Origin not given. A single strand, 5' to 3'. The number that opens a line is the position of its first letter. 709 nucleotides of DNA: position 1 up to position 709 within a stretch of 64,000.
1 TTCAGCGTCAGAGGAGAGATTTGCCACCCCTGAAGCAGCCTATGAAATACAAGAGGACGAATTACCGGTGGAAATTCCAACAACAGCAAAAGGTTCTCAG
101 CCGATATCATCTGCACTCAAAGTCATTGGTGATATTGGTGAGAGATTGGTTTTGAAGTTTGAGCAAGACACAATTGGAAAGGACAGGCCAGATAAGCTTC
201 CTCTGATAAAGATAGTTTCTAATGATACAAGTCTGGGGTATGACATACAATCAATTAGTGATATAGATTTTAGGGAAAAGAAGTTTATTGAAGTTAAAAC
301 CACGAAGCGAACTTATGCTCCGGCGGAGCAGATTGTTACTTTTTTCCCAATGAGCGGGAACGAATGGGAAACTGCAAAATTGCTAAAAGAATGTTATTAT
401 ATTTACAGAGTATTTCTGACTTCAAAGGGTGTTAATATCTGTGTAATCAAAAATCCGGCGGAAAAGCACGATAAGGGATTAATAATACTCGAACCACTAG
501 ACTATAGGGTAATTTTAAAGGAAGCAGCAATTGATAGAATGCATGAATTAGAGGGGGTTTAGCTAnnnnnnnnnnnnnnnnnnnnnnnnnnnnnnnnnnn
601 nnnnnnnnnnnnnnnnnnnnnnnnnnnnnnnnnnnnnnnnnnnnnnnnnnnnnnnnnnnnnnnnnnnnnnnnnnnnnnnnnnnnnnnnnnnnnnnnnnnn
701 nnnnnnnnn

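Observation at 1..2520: DUF3883 protein, C5-methyltransferase and Mrr-type nuclease cluster at the window edge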

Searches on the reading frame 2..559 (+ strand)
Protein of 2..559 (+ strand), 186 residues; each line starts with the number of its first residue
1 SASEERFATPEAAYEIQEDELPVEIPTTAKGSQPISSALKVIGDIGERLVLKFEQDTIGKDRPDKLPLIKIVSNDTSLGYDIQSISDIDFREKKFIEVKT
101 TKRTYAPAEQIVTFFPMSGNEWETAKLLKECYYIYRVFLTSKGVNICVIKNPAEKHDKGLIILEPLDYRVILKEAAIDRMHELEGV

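Call 5: search_protein_families(library=pfam, proteins=[window:2-559:+], max_evalue=0.01)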
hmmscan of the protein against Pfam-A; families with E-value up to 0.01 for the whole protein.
window:2-559:+ (186 aa): 1 family
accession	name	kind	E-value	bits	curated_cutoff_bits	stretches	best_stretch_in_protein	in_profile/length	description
PF13020.12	NOV_C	-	4.9e-13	49.4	22.1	1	46-142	1-84/91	Protein NO VEIN, C-terminal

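Call 6: search_protein_families(library=padloc, proteins=[window:2-559:+], max_evalue=0.01)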
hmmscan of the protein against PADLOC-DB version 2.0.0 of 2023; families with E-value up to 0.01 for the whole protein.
window:2-559:+ (186 aa): 7 families
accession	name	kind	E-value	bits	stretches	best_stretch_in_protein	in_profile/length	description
PDLC03432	REase_II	-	1.3e-18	65.2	1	40-181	307-454/462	Type II restriction enzyme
PDLC05008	PDC-S36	-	4.9e-13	47.4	1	41-156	157-267/280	-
PDLC04021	PD-T4-1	-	6.8e-13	46.3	1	35-172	243-377/383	-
PDLC03964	TmtA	-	2e-11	40.7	1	30-159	1397-1521/1538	-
PDLC03972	TmtA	-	1e-09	35.1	1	75-164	1215-1296/1302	-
PDLC03965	TmtA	-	1.1e-08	31.6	1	33-155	1232-1339/1370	-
PDLC03969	TmtA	-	3.3e-05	19.6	1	75-156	1414-1490/1563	-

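Call 8: search_protein_families(library=ncbifam, proteins=[window:2-559:+], max_evalue=0.01)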
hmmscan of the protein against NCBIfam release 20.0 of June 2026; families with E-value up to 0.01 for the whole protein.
window:2-559:+ (186 aa): 0 families
